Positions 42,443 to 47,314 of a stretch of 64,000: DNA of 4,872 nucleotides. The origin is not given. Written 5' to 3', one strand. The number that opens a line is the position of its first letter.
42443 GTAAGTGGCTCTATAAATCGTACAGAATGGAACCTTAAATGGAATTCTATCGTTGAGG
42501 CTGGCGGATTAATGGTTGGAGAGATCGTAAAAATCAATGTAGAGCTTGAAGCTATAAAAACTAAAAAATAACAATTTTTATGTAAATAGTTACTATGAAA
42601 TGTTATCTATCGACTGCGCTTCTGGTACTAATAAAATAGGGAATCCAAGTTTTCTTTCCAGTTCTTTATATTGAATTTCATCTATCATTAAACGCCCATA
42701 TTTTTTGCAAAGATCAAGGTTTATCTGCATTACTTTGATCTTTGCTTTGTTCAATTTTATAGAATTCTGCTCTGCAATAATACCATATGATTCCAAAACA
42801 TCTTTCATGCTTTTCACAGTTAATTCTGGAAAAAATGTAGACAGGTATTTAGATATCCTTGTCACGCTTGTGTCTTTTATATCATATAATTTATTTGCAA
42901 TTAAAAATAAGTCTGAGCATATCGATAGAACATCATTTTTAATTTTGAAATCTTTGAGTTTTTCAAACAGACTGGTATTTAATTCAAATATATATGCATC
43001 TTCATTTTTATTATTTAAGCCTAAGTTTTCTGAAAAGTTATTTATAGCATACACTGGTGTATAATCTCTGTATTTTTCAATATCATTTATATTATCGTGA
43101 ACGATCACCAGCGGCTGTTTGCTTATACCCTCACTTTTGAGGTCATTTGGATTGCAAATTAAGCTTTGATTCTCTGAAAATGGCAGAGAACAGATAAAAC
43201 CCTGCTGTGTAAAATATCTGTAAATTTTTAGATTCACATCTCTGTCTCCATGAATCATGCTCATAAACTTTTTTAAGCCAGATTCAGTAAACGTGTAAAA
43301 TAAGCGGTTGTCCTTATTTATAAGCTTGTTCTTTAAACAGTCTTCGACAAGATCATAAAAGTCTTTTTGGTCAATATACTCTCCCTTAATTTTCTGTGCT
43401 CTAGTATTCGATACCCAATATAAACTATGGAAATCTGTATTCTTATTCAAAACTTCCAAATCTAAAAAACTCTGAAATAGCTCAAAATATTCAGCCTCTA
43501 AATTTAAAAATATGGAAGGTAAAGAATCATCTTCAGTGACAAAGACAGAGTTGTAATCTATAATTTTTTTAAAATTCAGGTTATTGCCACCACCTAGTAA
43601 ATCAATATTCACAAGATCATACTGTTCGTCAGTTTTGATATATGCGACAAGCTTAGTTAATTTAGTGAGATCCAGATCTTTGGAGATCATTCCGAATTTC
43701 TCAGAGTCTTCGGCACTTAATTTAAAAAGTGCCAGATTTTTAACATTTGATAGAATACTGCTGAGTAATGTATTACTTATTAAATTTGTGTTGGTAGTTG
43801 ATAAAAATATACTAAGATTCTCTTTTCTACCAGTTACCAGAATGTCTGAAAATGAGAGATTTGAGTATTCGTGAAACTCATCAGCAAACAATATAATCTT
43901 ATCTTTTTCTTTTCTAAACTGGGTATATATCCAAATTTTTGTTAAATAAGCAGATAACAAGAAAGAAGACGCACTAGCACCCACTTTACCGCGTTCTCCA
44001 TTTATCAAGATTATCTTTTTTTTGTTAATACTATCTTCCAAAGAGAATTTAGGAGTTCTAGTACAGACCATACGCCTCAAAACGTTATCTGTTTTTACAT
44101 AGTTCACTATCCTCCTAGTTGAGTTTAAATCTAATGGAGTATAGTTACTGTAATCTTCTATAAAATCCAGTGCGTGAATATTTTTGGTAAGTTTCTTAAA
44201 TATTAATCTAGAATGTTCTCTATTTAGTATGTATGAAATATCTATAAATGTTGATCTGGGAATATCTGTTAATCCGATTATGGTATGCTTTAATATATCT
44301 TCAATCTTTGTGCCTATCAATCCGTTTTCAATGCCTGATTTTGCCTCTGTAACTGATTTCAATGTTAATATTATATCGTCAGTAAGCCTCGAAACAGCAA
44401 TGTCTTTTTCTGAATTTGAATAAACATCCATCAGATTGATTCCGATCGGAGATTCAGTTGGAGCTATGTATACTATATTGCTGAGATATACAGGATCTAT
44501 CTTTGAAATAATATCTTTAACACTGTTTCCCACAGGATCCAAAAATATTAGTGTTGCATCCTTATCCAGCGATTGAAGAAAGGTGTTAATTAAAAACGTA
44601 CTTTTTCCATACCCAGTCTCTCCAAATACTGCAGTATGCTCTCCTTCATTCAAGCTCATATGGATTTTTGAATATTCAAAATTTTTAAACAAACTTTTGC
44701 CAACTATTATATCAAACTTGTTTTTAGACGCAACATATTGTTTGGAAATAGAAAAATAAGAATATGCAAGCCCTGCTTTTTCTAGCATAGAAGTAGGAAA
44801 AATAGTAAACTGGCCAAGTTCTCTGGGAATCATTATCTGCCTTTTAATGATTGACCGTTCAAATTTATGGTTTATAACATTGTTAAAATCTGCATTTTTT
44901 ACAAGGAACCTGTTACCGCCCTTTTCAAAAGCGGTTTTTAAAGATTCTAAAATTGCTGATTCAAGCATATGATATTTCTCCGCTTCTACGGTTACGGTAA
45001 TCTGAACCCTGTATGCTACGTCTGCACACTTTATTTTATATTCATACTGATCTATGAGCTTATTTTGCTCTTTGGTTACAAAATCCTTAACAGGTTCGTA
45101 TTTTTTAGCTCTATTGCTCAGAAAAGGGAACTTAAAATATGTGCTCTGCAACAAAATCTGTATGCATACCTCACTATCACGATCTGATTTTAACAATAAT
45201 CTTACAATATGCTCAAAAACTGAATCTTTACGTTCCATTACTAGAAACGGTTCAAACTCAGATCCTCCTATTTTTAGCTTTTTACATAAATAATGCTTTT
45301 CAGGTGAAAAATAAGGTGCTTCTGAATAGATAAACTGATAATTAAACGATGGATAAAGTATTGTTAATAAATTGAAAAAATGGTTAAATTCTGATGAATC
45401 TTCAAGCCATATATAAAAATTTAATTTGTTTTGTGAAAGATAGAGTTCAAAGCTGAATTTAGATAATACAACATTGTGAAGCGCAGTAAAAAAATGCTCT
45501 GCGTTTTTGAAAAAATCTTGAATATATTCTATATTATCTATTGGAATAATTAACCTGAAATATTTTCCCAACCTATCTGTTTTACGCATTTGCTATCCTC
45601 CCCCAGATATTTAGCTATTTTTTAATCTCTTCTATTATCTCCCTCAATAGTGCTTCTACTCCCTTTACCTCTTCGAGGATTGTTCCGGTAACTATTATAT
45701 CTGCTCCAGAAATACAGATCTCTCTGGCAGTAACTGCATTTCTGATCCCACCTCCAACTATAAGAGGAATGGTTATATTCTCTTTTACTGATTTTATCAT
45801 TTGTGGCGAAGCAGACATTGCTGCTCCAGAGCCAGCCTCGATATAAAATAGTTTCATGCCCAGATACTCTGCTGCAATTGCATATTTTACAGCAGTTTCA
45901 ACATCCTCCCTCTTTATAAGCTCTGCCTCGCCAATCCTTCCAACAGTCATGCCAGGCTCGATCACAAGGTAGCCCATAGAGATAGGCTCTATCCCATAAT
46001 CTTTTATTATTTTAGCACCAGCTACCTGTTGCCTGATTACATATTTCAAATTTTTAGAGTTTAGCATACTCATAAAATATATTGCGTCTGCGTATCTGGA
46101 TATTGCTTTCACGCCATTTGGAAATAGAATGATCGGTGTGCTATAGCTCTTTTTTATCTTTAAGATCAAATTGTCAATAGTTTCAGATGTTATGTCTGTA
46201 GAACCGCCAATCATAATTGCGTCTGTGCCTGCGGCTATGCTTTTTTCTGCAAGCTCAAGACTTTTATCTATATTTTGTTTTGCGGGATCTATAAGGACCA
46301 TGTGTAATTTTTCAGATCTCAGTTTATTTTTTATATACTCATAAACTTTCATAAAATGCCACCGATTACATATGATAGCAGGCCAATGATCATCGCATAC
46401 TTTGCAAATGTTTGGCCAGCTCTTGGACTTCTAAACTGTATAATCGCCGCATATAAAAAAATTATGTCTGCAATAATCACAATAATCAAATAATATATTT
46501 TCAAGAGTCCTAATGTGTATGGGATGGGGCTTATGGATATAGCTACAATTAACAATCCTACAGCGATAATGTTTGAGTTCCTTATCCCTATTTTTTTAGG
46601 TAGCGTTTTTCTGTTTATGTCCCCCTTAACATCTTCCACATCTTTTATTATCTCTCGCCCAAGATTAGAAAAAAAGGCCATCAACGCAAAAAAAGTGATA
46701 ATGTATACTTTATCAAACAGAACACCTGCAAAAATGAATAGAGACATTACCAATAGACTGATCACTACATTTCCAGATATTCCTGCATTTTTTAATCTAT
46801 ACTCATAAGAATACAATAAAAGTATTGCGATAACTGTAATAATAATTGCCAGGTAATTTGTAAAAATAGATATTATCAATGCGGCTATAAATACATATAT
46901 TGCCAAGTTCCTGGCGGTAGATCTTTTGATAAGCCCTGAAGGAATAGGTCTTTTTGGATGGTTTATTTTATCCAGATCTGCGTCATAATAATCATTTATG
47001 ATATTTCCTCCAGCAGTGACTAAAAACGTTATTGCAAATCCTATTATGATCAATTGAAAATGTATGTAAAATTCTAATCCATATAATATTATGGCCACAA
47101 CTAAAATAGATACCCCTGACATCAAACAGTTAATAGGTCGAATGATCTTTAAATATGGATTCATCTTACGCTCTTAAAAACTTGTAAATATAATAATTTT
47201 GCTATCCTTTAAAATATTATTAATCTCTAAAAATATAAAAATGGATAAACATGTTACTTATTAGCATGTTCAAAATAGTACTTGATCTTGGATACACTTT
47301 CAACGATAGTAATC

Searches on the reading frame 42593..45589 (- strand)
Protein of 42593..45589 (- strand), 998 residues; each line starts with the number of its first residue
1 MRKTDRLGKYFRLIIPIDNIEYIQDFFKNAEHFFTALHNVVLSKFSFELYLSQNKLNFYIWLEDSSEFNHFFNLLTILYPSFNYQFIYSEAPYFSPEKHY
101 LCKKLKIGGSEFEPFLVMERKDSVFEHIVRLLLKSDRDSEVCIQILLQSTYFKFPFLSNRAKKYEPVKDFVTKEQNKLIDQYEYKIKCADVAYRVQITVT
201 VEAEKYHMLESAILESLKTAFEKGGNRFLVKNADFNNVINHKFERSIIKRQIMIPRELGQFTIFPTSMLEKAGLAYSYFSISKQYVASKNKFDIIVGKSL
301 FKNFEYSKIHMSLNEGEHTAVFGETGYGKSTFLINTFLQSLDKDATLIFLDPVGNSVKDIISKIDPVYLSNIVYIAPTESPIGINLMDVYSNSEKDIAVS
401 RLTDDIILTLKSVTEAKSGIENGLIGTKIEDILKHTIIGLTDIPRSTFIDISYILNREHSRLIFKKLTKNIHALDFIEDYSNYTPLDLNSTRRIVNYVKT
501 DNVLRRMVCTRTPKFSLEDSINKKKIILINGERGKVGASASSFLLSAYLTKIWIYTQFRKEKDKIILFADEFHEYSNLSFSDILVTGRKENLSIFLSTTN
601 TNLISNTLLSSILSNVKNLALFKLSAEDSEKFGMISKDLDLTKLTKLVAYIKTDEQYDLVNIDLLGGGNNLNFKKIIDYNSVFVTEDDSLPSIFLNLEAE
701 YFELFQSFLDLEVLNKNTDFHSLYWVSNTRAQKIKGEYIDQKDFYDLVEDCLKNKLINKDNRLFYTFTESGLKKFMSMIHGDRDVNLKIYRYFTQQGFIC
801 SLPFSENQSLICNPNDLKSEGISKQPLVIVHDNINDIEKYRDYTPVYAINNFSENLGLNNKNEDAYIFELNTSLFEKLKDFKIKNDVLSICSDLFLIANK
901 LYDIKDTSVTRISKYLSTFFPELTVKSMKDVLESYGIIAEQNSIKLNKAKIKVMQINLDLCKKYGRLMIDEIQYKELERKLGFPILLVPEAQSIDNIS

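Call 75: search_protein_families(library=pfam, proteins=[window:42593-45589:-], max_evalue=0.001)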
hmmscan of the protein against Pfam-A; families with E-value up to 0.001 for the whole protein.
window:42593-45589:- (998 aa): 3 families
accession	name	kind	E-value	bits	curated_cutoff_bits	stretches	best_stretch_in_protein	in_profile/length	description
PF00005.33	ABC_tran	-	0.00012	23.2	25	1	307-363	2-52/137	ABC transporter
PF01935.23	DUF87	-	0.00031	21.3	23.2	1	317-358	24-66/220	Helicase HerA, central domain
PF13401.12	AAA_22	-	0.00091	20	27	0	317-364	6-54/130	AAA domain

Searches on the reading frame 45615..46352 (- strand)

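Call 75: search_protein_families(library=pfam, proteins=[window:45615-46352:-], max_evalue=0.001)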
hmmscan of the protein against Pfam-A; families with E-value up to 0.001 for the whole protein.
window:45615-46352:- (245 aa): 3 families
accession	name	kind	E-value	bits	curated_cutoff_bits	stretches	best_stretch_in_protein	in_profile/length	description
PF01884.23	PcrB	-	2.2e-58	197.8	23.9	1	11-241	3-224/226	PcrB family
PF00977.27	His_biosynth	-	5.9e-08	32.9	23.6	1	176-226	55-105/228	Histidine biosynthesis protein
PF01207.24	Dus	-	0.00094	18.8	20.4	0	149-223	135-214/311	Dihydrouridine synthase (Dus)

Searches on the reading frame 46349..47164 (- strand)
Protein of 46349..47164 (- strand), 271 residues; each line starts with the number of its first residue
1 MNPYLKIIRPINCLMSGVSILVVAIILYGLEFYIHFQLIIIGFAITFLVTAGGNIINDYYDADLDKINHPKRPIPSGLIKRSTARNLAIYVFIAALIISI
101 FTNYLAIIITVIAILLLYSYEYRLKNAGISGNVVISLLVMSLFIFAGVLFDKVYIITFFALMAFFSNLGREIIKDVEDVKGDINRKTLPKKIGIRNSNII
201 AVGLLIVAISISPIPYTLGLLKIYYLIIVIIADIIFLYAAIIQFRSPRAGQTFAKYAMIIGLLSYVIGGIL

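Call 75: search_protein_families(library=pfam, proteins=[window:46349-47164:-], max_evalue=0.001)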
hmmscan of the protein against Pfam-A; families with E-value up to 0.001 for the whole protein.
window:46349-47164:- (271 aa): 1 family
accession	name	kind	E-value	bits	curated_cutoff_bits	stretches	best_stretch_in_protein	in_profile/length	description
PF01040.23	UbiA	-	1.6e-36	126.4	34.2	1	22-258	5-245/250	UbiA prenyltransferase family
